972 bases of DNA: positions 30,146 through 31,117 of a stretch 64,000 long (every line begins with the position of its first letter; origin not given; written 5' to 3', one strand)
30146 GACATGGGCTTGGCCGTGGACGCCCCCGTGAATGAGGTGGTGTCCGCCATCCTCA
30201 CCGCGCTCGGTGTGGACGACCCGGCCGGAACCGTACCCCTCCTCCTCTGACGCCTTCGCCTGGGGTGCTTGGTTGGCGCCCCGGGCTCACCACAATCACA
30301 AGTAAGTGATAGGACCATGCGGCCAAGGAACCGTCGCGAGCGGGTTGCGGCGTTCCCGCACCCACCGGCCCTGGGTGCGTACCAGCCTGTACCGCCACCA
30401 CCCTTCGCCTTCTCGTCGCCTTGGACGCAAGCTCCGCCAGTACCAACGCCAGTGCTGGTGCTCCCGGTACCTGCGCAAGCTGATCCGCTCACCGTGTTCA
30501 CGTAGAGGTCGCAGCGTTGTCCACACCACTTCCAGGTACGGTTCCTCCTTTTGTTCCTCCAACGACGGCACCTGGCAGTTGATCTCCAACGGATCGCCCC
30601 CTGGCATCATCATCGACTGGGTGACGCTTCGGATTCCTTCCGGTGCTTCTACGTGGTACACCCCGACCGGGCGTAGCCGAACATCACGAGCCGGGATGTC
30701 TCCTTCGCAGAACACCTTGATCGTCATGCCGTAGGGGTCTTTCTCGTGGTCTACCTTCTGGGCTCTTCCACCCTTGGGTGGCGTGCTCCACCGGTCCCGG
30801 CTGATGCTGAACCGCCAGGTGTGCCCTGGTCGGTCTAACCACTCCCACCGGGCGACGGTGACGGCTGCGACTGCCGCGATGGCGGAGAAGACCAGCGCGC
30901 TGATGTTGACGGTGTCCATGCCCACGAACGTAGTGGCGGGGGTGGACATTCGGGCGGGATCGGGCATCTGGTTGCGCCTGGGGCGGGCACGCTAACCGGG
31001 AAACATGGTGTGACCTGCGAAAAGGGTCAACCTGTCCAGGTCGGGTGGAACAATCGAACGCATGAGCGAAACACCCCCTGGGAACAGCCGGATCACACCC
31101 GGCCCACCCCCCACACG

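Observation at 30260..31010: Low-GC island encoding a minus-strand membrane-anchored protein (apparent foreign insert)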

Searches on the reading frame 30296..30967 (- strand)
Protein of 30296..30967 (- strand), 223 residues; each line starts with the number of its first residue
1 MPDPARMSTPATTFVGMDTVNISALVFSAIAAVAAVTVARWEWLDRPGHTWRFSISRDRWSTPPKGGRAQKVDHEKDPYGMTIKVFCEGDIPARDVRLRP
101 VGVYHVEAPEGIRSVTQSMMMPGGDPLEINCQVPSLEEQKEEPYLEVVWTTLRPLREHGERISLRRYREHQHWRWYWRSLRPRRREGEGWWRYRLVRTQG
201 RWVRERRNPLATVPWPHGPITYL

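Call 8: search_protein_families(library=pfam, proteins=[window:30296-30967:-], max_evalue=0.1)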
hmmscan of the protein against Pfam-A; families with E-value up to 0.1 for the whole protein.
window:30296-30967:- (223 aa): 0 families

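Call 9: search_protein_families(library=phrogs, proteins=[window:30296-30967:-], max_evalue=0.01)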
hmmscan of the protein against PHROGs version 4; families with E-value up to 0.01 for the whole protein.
window:30296-30967:- (223 aa): 0 families

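Call 10: search_protein_families(library=padloc, proteins=[window:30296-30967:-], max_evalue=0.1)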
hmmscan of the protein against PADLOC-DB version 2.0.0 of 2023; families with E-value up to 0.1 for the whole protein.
window:30296-30967:- (223 aa): 0 families

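Call 11: search_dna_similar(query=window:30296-30967:-, collection=phages, mode=protein, max_evalue=1, max_rows=30)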
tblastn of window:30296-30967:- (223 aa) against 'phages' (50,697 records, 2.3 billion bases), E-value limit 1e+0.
No match.

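Call 14: find_homologous_proteins(query=window:30296-30967:-, max_evalue=0.01)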
Query window:30296-30967:- (223 aa): 6 proteins with E <= 0.01 among 856 candidates.
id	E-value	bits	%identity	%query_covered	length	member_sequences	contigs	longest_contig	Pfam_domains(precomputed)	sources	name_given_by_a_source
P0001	3.9e-140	483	100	93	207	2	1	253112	-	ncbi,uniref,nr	ncbi:hypothetical protein [Nocardiopsis sp. FR26]|uniref:hypothetical protein n=1 Tax=Nocardiopsis s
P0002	1.9e-103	363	70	97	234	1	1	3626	-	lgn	-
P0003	4.5e-102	359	72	97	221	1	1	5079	-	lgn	-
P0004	4.7e-77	277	57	93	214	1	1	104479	-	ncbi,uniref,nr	ncbi:hypothetical protein Q8791_22940 [Nocardiopsis sp. CT-R113]|uniref:Uncharacterized protein n=1 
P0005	2.6e-51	192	51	89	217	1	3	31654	-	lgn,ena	-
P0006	2.6e-23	101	37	78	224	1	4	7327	-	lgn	-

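Call 16: find_encoding_contigs(protein=P0004, flank=10000, max_places=4)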
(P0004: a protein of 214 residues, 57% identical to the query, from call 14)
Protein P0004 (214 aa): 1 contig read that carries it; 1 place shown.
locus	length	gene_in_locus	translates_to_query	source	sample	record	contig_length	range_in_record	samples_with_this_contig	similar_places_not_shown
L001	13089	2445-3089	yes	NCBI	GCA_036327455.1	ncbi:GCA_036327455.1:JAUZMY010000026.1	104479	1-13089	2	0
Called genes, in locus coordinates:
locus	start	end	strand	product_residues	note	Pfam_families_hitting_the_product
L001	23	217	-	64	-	-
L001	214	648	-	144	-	-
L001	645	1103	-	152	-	PF19730:DUF6221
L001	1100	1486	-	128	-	-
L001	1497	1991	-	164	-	-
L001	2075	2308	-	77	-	-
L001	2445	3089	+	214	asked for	-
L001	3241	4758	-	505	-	-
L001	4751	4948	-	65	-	-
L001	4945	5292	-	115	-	-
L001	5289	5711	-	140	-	-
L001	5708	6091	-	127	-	-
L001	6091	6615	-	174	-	-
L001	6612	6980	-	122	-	-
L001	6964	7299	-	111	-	-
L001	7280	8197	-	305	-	-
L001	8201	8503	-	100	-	-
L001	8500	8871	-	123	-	PF10686:YAcAr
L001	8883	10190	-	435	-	PF00145:DNA_methylase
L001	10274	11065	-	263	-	PF09414:RNA_ligase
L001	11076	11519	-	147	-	-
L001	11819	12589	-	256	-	PF00929:RNase_T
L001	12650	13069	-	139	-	-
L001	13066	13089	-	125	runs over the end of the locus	-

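Call 17: find_encoding_contigs(protein=P0005, flank=10000, max_places=4)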
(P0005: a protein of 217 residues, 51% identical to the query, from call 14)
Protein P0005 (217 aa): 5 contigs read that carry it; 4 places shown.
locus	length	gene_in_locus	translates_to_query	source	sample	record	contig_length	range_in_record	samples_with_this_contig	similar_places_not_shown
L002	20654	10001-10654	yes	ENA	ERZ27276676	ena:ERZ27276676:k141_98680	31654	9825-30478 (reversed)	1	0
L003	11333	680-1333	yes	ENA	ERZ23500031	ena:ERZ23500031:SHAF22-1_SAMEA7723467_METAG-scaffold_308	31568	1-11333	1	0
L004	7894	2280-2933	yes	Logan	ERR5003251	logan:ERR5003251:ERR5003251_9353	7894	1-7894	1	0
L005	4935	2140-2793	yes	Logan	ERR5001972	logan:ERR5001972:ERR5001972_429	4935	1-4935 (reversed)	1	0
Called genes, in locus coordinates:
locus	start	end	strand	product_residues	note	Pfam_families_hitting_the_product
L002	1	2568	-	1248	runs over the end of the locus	?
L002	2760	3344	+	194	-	-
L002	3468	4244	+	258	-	PF00142:Fer4_NifH (faint), PF01656:CbiA, PF02374:ArsA_ATPase (weak), PF06564:CBP_BcsQ, PF10609:ParA (faint), PF13614:AAA_31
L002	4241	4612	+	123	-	-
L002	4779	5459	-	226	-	-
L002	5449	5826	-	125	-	-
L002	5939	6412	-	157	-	-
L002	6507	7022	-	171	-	-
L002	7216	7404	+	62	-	-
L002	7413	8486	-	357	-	PF00589:Phage_integrase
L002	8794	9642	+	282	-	-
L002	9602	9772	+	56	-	-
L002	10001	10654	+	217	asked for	-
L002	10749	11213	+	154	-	-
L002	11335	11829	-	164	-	-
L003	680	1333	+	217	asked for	-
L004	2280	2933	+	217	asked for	-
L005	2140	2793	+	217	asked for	-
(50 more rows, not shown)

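Call 18: find_encoding_contigs(protein=P0006, flank=10000, max_places=4)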
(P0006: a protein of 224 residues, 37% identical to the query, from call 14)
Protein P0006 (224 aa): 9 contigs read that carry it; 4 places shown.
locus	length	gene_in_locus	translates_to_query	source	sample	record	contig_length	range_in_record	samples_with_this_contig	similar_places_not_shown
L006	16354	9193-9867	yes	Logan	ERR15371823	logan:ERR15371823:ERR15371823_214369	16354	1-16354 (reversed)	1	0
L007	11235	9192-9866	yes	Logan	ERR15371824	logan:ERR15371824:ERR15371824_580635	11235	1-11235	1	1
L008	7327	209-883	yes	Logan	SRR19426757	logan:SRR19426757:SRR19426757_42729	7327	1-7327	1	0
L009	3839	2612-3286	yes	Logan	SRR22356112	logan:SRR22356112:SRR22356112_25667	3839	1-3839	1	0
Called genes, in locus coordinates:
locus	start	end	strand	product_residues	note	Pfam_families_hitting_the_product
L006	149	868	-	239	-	-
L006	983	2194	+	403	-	PF01381:HTH_3 (weak), PF13560:HTH_31, PF13428:TPR_14 (faint)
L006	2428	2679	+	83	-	-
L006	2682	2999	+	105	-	-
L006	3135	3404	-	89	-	-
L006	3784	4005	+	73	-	PF12844:HTH_19, PF13443:HTH_26, PF13560:HTH_31, PF01381:HTH_3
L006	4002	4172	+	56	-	-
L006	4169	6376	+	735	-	PF13481:AAA_25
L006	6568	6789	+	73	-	PF13560:HTH_31 (weak), PF01381:HTH_3 (weak)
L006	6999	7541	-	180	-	PF11611:DUF4352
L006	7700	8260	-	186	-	-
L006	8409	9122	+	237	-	-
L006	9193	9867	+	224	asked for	-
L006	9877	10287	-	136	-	-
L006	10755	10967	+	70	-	PF13384:HTH_23 (faint), PF12844:HTH_19, PF13560:HTH_31, PF01381:HTH_3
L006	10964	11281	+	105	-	-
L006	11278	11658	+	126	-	PF13560:HTH_31, PF01381:HTH_3, PF12844:HTH_19 (weak), PF13443:HTH_26 (weak)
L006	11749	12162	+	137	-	-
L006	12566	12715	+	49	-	-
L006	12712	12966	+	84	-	-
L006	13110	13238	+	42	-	-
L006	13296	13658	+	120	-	PF13280:WYL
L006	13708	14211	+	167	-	-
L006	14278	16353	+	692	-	?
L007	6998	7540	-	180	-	PF11611:DUF4352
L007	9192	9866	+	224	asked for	-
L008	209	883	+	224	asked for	-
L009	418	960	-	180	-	PF11611:DUF4352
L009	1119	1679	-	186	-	-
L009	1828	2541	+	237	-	-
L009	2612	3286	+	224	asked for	-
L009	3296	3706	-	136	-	-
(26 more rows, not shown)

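Call 19: find_encoding_contigs(protein=P0003, flank=10000, max_places=4)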
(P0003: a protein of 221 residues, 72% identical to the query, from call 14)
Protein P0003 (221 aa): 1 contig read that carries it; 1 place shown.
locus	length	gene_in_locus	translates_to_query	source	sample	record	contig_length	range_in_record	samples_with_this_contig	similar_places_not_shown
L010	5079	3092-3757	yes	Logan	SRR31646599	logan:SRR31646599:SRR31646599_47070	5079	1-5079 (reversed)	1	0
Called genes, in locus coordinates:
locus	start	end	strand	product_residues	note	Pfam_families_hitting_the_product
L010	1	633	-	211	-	?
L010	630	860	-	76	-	-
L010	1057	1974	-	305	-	PF27781:Csf1 (faint)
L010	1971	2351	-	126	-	-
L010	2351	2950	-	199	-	PF08798:CRISPR_assoc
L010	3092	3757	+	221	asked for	-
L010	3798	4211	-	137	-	-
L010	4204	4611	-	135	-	-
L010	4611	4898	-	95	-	-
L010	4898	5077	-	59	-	?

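Call 20: find_encoding_contigs(protein=P0002, flank=10000, max_places=4)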
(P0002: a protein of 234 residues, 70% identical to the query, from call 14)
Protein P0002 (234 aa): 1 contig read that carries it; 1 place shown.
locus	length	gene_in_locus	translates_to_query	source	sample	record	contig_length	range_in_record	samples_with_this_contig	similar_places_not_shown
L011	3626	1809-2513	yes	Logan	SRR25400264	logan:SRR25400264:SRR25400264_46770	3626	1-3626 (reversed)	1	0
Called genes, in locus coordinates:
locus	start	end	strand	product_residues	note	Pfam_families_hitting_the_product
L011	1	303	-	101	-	?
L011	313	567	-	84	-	-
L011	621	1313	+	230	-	-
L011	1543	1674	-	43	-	-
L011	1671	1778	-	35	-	-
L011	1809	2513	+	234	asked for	-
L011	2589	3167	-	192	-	-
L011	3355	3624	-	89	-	?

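Call 29: predict_structure(alignment_id=A2)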
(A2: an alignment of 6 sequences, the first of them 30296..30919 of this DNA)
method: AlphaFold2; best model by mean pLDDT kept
length: 207 residues; sequences in the alignment: 6
mean_pLDDT: 64.5   pTM: 0.55
mean pLDDT of the five models: 64.5, 41.0, 38.7, 36.4, 35.8
residues with pLDDT >= 90: 1; 70-90: 107; 50-70: 41; < 50: 58
segments of 3 or more residues with pLDDT < 50: 26-28, 156-207
pLDDT, mean of each block of 10 residues (from residue 1): 61 69 54 78 78 83 89 80 83 70 81 87 82 69 77 46 34 34 30 30 30
secondary structure, 60 per line:
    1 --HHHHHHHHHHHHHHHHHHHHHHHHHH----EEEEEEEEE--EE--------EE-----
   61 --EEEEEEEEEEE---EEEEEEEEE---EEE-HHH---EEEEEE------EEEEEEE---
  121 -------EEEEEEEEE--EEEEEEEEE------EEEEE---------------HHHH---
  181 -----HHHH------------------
elements in order: H3-28 E33-41 E63-73 E77-85 E89-91 E99-104 E111-117 E128-136 E139-147 E154-158 H174-177 H186-189

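Call 31: search_protein_representatives(alignment_id=A2)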
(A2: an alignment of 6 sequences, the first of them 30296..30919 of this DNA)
Query: 6 sequences, 210 profile positions. Proteins with E-value up to 0.001 (for the whole library): 39; up to 1e-10: 31; up to 1e-30: 9. The best 39 are listed.
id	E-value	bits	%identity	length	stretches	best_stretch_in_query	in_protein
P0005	3.3e-92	324.1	-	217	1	1-209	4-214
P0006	3.3e-66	239.2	-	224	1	1-209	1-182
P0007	2.2e-42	161.3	-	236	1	5-202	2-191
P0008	5.1e-36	140.5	-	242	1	5-202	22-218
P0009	2.0e-35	138.6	-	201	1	7-202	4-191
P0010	5.8e-35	137.1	-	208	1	5-203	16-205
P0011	1.4e-33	132.5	-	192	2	64-203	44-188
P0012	1.2e-32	129.5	-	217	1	7-203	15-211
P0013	4.5e-32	127.6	-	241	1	4-206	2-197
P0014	4.3e-30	121.2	-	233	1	8-204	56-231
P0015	4.0e-29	118.0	-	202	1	4-204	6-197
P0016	5.3e-29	117.6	-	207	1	7-203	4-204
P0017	1.8e-26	109.4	-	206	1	6-204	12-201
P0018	6.9e-26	107.4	-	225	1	8-201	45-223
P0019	3.6e-25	105.1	-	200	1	4-204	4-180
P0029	2.7e-18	82.6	-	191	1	8-204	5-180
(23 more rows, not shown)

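Call 36: search_protein_families(library=pfam, alignment_id=A3, max_evalue=0.01)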
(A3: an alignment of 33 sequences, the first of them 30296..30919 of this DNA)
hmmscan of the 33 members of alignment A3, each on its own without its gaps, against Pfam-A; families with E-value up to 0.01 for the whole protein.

A. member 1, window:30296-30919:- (207 aa): 0 families

B. families by the number of members that match (of 33 scanned): 2 families
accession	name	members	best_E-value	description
PF19981.4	DUF6417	1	0.0035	Family of unknown function (DUF6417)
PF12555.13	SteA-like_C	1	0.0093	SteA-like C-terminal domain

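Call 37: search_solved_structures(query=A3, max_evalue=1)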
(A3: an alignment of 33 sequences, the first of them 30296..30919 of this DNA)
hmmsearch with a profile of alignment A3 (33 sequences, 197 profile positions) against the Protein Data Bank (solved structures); distinct sequences matched with E-value up to 1: 1.
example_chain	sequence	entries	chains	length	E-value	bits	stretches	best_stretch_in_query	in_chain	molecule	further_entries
6c0f_8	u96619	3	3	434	0.8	12.6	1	24-112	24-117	Ribosomal RNA-processing protein 14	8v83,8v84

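Call 38: find_homologous_proteins(query=A3, max_evalue=0.001)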
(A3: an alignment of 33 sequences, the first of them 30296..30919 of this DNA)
Query A3 (33 sequences) (207 aa, profile of the alignment): 6 proteins with E <= 0.001 among 8000 candidates.
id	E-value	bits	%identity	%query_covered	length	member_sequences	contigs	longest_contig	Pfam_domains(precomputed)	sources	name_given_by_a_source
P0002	8.2e-67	243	73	100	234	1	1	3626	-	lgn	-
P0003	6.2e-66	240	74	100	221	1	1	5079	-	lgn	-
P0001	1.4e-65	239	100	100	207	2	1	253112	-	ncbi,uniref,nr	ncbi:hypothetical protein [Nocardiopsis sp. FR26]|uniref:hypothetical protein n=1 Tax=Nocardiopsis s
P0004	7.6e-62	226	58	100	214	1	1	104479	-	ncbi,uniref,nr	ncbi:hypothetical protein Q8791_22940 [Nocardiopsis sp. CT-R113]|uniref:Uncharacterized protein n=1 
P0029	2.1e-48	183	29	84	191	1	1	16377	-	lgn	-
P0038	2.9e-35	140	27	74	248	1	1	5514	-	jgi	jgi:hypothetical protein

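Call 39: list_cluster_members(proteins=[P0007, P0008, P0009, P0010, P0011, P0012, P0013, P0014, P0015, P0016])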
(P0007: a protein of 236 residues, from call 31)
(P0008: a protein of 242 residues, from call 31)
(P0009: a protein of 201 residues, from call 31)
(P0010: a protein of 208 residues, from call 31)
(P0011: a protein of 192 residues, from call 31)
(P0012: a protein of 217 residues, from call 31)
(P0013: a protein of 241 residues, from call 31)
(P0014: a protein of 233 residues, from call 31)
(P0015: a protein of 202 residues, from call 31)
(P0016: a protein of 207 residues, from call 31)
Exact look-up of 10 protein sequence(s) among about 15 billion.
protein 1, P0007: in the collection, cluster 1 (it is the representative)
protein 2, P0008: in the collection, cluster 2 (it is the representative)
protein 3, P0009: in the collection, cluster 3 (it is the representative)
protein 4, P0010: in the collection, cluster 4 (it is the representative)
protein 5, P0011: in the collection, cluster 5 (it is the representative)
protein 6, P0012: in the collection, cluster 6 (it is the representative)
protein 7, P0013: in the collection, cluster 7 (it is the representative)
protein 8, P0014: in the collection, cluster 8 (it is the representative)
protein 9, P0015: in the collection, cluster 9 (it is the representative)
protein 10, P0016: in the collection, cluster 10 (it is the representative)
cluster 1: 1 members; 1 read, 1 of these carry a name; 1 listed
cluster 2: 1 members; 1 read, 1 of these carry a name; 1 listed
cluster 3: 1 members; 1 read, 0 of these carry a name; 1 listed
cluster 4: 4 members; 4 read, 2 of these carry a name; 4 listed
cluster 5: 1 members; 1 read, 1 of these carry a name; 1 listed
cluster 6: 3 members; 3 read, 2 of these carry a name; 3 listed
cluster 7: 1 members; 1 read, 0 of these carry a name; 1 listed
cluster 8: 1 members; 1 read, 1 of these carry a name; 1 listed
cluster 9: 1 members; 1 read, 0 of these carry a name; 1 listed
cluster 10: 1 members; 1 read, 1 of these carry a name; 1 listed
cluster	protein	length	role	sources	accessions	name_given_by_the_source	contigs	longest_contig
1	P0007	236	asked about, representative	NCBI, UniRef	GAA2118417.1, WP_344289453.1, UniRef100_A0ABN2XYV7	hypothetical protein [Streptomyces synnematoformans] | Secreted protein n=1 Tax=Streptomyces synnematoformans TaxID=415721 RepID=A0ABN2XYV7_9ACTN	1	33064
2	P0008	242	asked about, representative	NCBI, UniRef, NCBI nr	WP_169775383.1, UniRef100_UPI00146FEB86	hypothetical protein [Streptomonospora alba] | hypothetical protein n=1 Tax=Streptomonospora alba TaxID=183763 RepID=UPI00146FEB86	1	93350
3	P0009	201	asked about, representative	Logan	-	-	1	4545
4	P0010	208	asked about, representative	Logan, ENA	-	-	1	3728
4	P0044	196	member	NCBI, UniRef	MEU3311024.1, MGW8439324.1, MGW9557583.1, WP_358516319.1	hypothetical protein ACWGSK_24105 [Nocardiopsis sp. NPDC055551] | hypothetical protein n=1 Tax=Nocardiopsis sp. NPDC006832 TaxID=3157188 RepID=UPI0033C70E9D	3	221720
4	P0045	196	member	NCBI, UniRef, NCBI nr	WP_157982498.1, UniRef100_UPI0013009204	hypothetical protein [Nocardiopsis sp. FIRDI 009] | hypothetical protein n=1 Tax=Nocardiopsis sp. FIRDI 009 TaxID=714197 RepID=UPI0013009204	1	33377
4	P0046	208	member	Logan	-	-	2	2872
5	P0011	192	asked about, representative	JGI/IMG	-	hypothetical protein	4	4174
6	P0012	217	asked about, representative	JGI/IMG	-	hypothetical protein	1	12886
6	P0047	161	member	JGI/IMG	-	hypothetical protein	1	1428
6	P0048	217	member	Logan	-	-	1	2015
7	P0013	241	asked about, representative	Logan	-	-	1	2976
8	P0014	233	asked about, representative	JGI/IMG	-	hypothetical protein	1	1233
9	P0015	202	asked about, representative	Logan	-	-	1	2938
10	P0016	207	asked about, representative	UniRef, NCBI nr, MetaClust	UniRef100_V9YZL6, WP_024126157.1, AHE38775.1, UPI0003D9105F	Uncharacterized protein n=1 Tax=Streptomyces sp. FR1 TaxID=349971 RepID=V9YZL6_9ACTN | hypothetical protein [Streptomyces sp. FR1] | status=active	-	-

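Call 41: search_dna_similar(query=P0016, collection=plasmids, mode=protein, max_evalue=0.001, max_rows=30)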
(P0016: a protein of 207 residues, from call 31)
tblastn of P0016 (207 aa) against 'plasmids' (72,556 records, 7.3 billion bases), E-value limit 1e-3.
Records with a match: 3; places in all: 3; records where one place covers at least 80% of the query: 3.
Best place of each record, by identity: >=99% 1; 60-80% 1; <60% 1.
By first word of the organism name: Streptomyces 2; Nocardiopsis 1.
By predicted mobility (MOB-suite, as given by PLSDB): mobilizable 2; non-mobilizable 1.
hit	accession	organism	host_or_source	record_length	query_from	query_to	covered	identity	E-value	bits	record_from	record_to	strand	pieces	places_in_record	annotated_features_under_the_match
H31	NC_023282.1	Streptomyces sp. FR1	-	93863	1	207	100%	100.0%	1e-123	391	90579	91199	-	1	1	hypothetical protein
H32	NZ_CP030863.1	Streptomyces globosus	cell culture,environment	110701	1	207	100%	78.3%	3e-94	307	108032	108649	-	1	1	hypothetical protein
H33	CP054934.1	Nocardiopsis flavescens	Single Cell,marine sediment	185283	21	205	89%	26.8%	4e-4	48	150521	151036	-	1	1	none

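Call 42: predict_structure(alignment_id=A3)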
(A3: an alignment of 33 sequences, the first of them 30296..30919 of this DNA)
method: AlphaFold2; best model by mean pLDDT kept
length: 207 residues; sequences in the alignment: 33
mean_pLDDT: 89.8   pTM: 0.78
mean pLDDT of the five models: 89.8, 89.6, 88.5, 87.6, 85.5
residues with pLDDT >= 90: 153; 70-90: 33; 50-70: 19; < 50: 2
segments of 3 or more residues with pLDDT < 50: none
pLDDT, mean of each block of 10 residues (from residue 1): 87 94 76 90 94 96 97 94 95 91 96 97 97 91 95 92 93 93 92 58 61
secondary structure, 60 per line:
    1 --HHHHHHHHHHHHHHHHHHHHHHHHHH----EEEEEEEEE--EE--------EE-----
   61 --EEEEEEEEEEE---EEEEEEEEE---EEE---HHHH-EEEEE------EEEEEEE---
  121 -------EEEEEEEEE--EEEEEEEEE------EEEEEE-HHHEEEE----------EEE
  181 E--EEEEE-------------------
elements in order: H3-28 E33-41 E63-73 E77-85 E89-91 H95-98 E100-104 E111-117 E128-136 E139-147 E154-159 E164-167 E178-181 E184-188
